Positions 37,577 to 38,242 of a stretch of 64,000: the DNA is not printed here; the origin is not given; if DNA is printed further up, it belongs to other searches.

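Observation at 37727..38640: Panacea-domain antitoxin with an unrecognised 121-aa partner: possible new toxin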

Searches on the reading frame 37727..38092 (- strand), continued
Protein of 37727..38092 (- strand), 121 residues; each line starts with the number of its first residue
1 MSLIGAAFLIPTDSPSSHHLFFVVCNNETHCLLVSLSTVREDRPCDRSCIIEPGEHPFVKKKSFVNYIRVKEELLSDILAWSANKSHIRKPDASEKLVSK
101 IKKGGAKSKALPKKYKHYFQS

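Call 54: find_related_loci(query=A1, collection=metagenome_contigs, flank=2500)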
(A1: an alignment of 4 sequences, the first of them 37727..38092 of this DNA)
Query A1 (121 aa) in metagenome_contigs; peptide patterns used: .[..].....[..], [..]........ (x = any residue, [..] = any of these).
83 stretches matched a pattern; 12 encode a relative of the query (tblastn E <= 1e-3); 12 distinct loci.
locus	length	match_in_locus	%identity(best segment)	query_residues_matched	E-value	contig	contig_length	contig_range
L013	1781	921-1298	30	6-121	1e-16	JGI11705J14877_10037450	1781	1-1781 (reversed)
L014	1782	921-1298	30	6-121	1e-16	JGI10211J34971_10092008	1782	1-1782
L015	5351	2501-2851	36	6-116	4e-16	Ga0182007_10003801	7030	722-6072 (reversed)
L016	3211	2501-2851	33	6-116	3e-13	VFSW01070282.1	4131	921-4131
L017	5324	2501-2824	34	4-114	2e-12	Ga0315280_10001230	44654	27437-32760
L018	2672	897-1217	30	4-114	6e-12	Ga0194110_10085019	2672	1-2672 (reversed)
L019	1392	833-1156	33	5-116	3e-11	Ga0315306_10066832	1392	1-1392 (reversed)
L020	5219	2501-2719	36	45-116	5e-11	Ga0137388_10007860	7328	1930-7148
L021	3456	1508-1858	26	4-121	6e-11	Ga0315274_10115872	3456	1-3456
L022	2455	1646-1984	31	5-121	5e-10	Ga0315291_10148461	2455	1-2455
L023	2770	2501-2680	40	5-67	3e-9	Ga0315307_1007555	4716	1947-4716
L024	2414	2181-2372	32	5-67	3e-7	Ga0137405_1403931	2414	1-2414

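Call 58: fold_search(model_id=the predicted structure, library=pdb)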
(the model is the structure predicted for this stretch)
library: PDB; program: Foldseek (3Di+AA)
matches with E <= 10: 385; with E <= 0.001: 0
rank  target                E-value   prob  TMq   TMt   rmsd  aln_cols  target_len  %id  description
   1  4mzp_A                3.2e-03  1.00  0.56  0.59   4.3       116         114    9  MazF from S. aureus crystal form III, C2221, 2.7 A (released 2014-05-21)
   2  4mzp_C                4.0e-03  1.00  0.56  0.59   4.3       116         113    8  MazF from S. aureus crystal form III, C2221, 2.7 A (released 2014-05-21)
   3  4mzp_B                5.8e-03  1.00  0.55  0.58   4.4       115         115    9  MazF from S. aureus crystal form III, C2221, 2.7 A (released 2014-05-21)
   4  4mzm_A                5.8e-03  1.00  0.53  0.55   4.5       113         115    9  MazF from S. aureus crystal form I, P212121, 2.1 A (released 2014-05-28)
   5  4me7_C                6.5e-03  1.00  0.53  0.57   4.2       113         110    9  Crystal structure of Bacillus subtilis toxin MazF in complex with cognate antitoxin MazE (released 2013-10-23)
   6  9g7k_E                6.9e-03  1.00  0.54  0.55   4.6       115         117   10  Staphylococcus aureus MazF in complex with Nanobody 12 (released 2024-07-31)
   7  4of1_A                8.3e-03  1.00  0.54  0.57   4.6       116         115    9  crystal structure of toxin from staphylococcus aureus Mu50 (released 2015-01-14)
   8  4hke_A                9.3e-03  1.00  0.53  0.54   4.6       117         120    6  Crystal Structure of MoxT of Bacillus anthracis (released 2013-11-13)
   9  4mdx_A                9.9e-03  1.00  0.52  0.55   4.9       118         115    9  Crystal structure of Bacillus subtilis MazF in complex with RNA (released 2013-10-23)
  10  9g2a_B                9.9e-03  1.00  0.50  0.54   4.7       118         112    8  Staphylococcus aureus MazF in complex with nanobody 4 (released 2024-07-17)
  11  9g48_A                1.1e-02  1.00  0.53  0.55   4.6       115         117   10  Staphylococcus aureus MazF in complex with Nanobody 6 (released 2024-07-24)
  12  4me7_B                1.2e-02  1.00  0.53  0.58   4.3       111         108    7  Crystal structure of Bacillus subtilis toxin MazF in complex with cognate antitoxin MazE (released 2013-10-23)
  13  9g7k_A                1.3e-02  1.00  0.53  0.54   4.7       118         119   11  Staphylococcus aureus MazF in complex with Nanobody 12 (released 2024-07-31)
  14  7bxy                  1.3e-02  1.00  0.55  0.57   4.3       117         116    8  mRNA interferase from Bacillus cereus (released 2021-04-28)
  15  9g48_B                1.3e-02  1.00  0.54  0.57   4.2       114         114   10  Staphylococcus aureus MazF in complex with Nanobody 6 (released 2024-07-24)
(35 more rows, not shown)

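Call 59: find_homologous_proteins(query=A2, max_evalue=0.001)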
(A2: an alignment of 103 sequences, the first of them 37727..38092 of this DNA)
Query A2 (103 sequences) (121 aa, profile of the alignment): 370 proteins with E <= 0.001 among 2087 candidates; the best 120 are listed.
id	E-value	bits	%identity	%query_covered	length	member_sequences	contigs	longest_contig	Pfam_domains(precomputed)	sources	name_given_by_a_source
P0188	7.8e-49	183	31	91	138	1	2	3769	-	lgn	-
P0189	8.5e-49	183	28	94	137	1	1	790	-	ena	-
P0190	9.8e-49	183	28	94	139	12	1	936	-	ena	-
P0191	1.3e-48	182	30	95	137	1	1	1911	-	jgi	jgi:hypothetical protein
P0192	1.8e-48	182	29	94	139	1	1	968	-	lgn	-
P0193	2.3e-48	181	32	96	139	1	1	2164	-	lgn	-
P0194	2.8e-48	181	28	95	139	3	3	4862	-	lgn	-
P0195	3.6e-48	181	30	96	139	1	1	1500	-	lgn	-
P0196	4.3e-48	180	29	100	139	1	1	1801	-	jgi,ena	-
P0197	4.8e-48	180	33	94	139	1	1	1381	-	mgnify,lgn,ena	mgnify:FL=1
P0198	5.1e-48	180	33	94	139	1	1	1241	-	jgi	-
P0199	7.4e-48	180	31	95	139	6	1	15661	-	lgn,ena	-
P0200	7.6e-48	180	33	95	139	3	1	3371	-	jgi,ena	-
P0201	9.0e-48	179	29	94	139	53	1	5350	-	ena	-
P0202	9.0e-48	179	27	96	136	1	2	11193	-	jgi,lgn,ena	-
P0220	8.4e-47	176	41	51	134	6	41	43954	-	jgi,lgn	jgi:hypothetical protein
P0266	1.3e-45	172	37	56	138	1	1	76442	-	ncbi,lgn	-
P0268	1.3e-45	172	30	85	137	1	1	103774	-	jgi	jgi:hypothetical protein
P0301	6.9e-44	167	26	82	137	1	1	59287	-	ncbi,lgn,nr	ncbi:MAG: hypothetical protein HY066_12100 [Betaproteobacteria bacterium]|nr:hypothetical protein [B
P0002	1.0e-43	166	38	92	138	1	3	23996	-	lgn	-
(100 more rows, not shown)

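Call 60: find_encoding_contigs(protein=P0268, flank=2500, max_places=2)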
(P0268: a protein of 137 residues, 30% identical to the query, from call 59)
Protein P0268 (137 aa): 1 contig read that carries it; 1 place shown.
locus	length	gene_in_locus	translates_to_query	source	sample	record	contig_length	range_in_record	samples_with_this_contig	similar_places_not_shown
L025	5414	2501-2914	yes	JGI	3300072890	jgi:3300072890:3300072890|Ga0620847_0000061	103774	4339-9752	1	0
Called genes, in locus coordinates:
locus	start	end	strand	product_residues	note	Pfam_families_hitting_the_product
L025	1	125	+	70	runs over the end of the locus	-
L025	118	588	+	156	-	PF12728:HTH_17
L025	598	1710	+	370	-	PF00589:Phage_integrase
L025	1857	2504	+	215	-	PF13274:SocA_Panacea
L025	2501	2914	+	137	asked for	-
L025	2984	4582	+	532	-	PF01555:N6_N4_Mtase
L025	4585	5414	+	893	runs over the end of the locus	PF04851:ResIII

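Call 61: find_encoding_contigs(protein=P0266, flank=2500, max_places=2)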
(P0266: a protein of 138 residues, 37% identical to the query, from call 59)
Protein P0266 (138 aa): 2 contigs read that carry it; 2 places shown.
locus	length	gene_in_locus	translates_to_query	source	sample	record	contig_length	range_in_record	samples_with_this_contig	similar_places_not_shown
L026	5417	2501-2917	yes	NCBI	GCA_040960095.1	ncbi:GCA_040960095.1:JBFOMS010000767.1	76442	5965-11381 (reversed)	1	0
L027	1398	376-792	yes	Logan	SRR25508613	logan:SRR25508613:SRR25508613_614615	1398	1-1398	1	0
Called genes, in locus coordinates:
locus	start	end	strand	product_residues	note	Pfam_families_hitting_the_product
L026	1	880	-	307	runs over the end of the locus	-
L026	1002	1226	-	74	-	-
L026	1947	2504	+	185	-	PF13274:SocA_Panacea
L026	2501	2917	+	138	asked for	-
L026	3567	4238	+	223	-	PF13560:HTH_31 (weak), PF01381:HTH_3 (weak)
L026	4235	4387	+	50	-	-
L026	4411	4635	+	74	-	-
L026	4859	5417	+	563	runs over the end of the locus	PF05840:Phage_GPA, PF23343:REP_ORF2-G2P (weak)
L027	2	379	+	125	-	?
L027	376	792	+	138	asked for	-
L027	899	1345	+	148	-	PF12844:HTH_19 (weak), PF13560:HTH_31 (weak), PF01381:HTH_3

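Call 62: find_encoding_contigs(protein=P0220, flank=2500, max_places=4)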
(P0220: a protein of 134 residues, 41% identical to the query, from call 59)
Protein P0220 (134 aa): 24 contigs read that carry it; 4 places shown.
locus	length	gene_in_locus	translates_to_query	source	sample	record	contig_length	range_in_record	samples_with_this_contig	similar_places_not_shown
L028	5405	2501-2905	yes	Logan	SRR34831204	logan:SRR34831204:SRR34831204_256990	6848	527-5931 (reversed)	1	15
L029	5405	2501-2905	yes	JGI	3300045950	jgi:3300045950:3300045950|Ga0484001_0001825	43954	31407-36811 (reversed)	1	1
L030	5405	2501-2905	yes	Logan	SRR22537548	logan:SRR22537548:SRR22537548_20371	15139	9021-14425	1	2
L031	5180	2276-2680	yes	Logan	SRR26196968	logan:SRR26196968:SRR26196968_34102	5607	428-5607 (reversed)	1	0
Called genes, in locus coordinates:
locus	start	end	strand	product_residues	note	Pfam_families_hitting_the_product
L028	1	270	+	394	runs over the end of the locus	?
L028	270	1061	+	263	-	PF20613:HipA_2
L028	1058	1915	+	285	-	PF11236:DUF3037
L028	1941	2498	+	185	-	PF13274:SocA_Panacea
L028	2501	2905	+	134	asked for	-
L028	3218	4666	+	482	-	PF13173:AAA_14, PF13635:DUF4143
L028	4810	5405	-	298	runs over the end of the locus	PF03575:Peptidase_S51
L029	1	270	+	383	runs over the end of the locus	-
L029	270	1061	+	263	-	PF20613:HipA_2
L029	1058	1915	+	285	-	PF11236:DUF3037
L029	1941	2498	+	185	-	PF13274:SocA_Panacea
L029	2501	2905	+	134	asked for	-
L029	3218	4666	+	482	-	PF13173:AAA_14, PF13635:DUF4143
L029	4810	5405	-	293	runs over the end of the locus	PF03575:Peptidase_S51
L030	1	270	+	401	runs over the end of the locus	PF01420:Methylase_S (faint)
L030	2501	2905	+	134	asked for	-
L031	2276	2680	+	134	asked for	-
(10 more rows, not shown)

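Call 63: find_encoding_contigs(protein=P0301, flank=2500, max_places=2)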
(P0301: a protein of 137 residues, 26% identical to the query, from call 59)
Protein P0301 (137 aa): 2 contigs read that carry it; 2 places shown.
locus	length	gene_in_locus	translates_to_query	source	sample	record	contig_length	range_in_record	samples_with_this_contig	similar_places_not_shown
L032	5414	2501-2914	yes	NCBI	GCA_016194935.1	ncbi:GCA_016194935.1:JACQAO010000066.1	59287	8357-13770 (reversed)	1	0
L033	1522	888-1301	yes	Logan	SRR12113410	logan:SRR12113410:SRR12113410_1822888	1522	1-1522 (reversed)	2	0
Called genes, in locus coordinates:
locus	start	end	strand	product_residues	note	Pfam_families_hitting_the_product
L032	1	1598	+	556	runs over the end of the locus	PF13091:PLDc_2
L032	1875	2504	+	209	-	PF13274:SocA_Panacea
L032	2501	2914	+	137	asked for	-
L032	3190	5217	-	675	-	PF03979:Sigma70_r1_1, PF00140:Sigma70_r1_2, PF04546:Sigma70_ner, PF04542:Sigma70_r2, PF04539:Sigma70_r3, PF04545:Sigma70_r4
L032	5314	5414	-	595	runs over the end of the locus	PF01807:Zn_ribbon_DnaG, PF08275:DNAG_N, PF01751:Toprim, PF13155:Toprim_2, PF13362:Toprim_3 (weak), PF13662:Toprim_4, PF10410:DnaB_bind, PF08278:DnaG_DnaB_bind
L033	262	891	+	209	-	PF13274:SocA_Panacea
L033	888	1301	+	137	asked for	-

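Call 94: search_dna_similar(query=P0155, collection=plasmids, mode=protein, max_evalue=0.00001, max_rows=40)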
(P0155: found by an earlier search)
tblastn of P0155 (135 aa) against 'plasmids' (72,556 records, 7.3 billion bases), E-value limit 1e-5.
Records with a match: 5; places in all: 5; records where one place covers at least 80% of the query: 4.
Best place of each record, by identity: <60% 5.
By first word of the organism name: Phaeobacter 2; Endozoicomonas 1; Acetobacter 1; Acinetobacter 1.
By predicted mobility (MOB-suite, as given by PLSDB): non-mobilizable 4; mobilizable 1.
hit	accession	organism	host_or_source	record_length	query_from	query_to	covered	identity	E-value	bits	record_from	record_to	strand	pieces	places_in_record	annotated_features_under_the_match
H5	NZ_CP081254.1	Phaeobacter inhibens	-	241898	10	126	87%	38.2%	2e-14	76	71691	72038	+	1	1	none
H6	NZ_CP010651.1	Phaeobacter inhibens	cell culture,zooplankton aquaculture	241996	10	126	87%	38.2%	2e-14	76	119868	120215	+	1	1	none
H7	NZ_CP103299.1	Endozoicomonas gorgoniicola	pure culture,Plexaura sp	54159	1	133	99%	31.9%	5e-17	83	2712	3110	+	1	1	hypothetical protein | Panacea domain-containing protein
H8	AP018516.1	Acetobacter orientalis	-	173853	9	128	89%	35.2%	3e-14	75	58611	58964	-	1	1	phage protein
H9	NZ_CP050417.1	Acinetobacter baumannii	Homo sapiens,Pus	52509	15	98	62%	38.4%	3e-11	66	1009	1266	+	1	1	hypothetical protein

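Call 95: get_annotated_region(hit=H9, flank=1500)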
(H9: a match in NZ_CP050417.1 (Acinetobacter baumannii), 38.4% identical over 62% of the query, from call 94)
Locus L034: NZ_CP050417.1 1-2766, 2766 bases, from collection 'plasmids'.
description: Acinetobacter baumannii strain PM193665 plasmid pPM193665_2, complete sequence
organism: Acinetobacter baumannii (NCBI taxid 470)
taxonomy: Bacteria; Pseudomonadota; Gammaproteobacteria; Moraxellales; Moraxellaceae; Acinetobacter; Acinetobacter baumannii
host: -; source: Homo sapiens,Pus; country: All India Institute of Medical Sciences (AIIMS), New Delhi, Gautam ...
typing (MOB-suite, as given by PLSDB): non-mobilizable
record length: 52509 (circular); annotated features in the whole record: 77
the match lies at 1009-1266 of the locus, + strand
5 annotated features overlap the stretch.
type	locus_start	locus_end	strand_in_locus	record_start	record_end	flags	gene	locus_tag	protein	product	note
CDS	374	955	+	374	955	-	-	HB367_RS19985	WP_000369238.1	Panacea domain-containing protein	-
CDS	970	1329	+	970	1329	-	-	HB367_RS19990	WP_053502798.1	hypothetical protein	-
CDS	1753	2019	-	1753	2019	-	-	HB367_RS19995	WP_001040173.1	Arc family DNA-binding protein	-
CDS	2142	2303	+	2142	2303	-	-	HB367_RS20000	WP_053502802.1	plasmid partition protein ParG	-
CDS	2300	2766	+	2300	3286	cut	-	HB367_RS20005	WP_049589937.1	antA/AntB antirepressor family protein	-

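Call 96: get_annotated_region(hit=H8, flank=1500)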
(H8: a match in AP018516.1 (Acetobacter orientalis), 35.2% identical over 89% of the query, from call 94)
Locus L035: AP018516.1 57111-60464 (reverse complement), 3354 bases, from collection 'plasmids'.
description: Acetobacter orientalis plasmid pAOF1 FAN1 DNA, complete genome
organism: Acetobacter orientalis (NCBI taxid 146474)
taxonomy: Bacteria; Pseudomonadota; Alphaproteobacteria; Rhodospirillales; Acetobacteraceae; Acetobacter; Acetobacter orientalis
host: -; source: -; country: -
typing (MOB-suite, as given by PLSDB): mobilizable; relaxase MOBF
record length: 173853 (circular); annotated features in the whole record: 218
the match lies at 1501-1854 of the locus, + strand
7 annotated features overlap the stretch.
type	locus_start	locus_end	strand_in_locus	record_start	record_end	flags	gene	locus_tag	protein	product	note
CDS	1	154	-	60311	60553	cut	-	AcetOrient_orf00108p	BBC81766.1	bifunctional antitoxin/transcriptional repressor RelB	-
CDS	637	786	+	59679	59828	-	-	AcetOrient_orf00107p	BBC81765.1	50S ribosomal protein L19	-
CDS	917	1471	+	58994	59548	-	-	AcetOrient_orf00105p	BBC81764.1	putative phage-associated protein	-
CDS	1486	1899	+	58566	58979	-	-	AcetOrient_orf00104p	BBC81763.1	phage protein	-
CDS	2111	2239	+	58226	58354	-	-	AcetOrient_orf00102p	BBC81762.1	hypothetical protein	-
CDS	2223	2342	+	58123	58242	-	-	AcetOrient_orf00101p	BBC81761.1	hypothetical protein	-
CDS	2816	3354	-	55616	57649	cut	-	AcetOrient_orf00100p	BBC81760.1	hypothetical protein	-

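Call 98: list_cluster_members(proteins=[L034:970-1329:+, L034:374-955:+])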
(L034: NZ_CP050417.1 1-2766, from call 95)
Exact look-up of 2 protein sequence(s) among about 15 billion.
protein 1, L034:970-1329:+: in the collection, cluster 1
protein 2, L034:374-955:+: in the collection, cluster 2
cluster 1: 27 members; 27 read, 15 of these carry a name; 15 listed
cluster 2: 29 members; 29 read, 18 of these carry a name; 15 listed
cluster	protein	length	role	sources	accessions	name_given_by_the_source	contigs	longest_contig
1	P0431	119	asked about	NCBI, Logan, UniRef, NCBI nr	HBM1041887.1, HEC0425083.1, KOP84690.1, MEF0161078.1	hypothetical protein [Acinetobacter baumannii] | hypothetical protein n=1 Tax=Acinetobacter baumannii TaxID=470 RepID=UPI0006AC1453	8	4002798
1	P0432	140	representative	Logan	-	-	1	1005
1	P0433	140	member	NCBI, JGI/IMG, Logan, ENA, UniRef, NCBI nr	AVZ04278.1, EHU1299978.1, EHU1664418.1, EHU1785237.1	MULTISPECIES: hypothetical protein [Acinetobacter] | Uncharacterized protein n=2 Tax=Acinetobacter baumannii TaxID=470 RepID=A0A009HM15_ACIB9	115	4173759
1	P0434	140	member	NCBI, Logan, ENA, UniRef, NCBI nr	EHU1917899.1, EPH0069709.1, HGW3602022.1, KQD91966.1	hypothetical protein NNO95_16820 [Acinetobacter baumannii] | hypothetical protein n=1 Tax=Acinetobacter calcoaceticus/baumannii complex TaxID=909768 ... | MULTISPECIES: hypothetical protein [Acinetobacter calcoaceticus/baumannii complex]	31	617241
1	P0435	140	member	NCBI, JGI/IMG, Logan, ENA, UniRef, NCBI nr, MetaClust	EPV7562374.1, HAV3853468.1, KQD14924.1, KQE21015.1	hypothetical protein APD39_05810 [Acinetobacter pittii] | Uncharacterized protein n=1 Tax=Acinetobacter baumannii TaxID=470 RepID=A0A0Q1N3W5_ACIBA | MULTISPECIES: hypothetical protein [Acinetobacter calcoaceticus/baumannii complex]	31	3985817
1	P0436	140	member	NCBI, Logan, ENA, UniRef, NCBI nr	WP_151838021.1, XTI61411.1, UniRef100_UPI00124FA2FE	hypothetical protein ACP860_07430 [Acinetobacter baumannii] | hypothetical protein n=1 Tax=Acinetobacter TaxID=469 RepID=UPI00124FA2FE | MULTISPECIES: hypothetical protein [unclassified Acinetobacter]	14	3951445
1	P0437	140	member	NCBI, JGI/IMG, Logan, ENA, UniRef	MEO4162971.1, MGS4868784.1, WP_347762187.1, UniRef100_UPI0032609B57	hypothetical protein [Acinetobacter pittii] | hypothetical protein n=1 Tax=Acinetobacter pittii TaxID=48296 RepID=UPI0032609B57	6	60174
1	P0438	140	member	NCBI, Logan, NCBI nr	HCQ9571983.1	TPA: hypothetical protein OMP91_000106 [Acinetobacter baumannii] | hypothetical protein [Acinetobacter baumannii]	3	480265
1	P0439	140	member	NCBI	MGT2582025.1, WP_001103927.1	hypothetical protein [Acinetobacter baumannii]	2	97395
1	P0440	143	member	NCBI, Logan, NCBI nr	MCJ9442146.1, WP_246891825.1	hypothetical protein [Acinetobacter baumannii]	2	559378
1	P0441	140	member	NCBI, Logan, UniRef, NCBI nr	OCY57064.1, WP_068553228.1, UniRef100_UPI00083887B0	hypothetical protein [Acinetobacter pittii] | hypothetical protein n=1 Tax=Acinetobacter pittii TaxID=48296 RepID=UPI00083887B0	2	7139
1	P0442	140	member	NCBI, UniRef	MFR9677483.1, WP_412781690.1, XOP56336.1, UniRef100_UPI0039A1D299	hypothetical protein [Acinetobacter sp. SEK570] | hypothetical protein n=1 Tax=unclassified Acinetobacter TaxID=196816 RepID=UPI0039A1D299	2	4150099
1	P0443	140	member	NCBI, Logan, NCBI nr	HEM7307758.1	TPA: hypothetical protein U2K59_000396 [Acinetobacter baumannii] | hypothetical protein [Acinetobacter baumannii]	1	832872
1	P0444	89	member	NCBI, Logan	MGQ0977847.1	hypothetical protein ACT4V8_04350 [Acinetobacter baumannii]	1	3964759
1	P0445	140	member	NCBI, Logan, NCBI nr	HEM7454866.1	TPA: hypothetical protein U2J32_003758 [Acinetobacter nosocomialis] | hypothetical protein [Acinetobacter nosocomialis]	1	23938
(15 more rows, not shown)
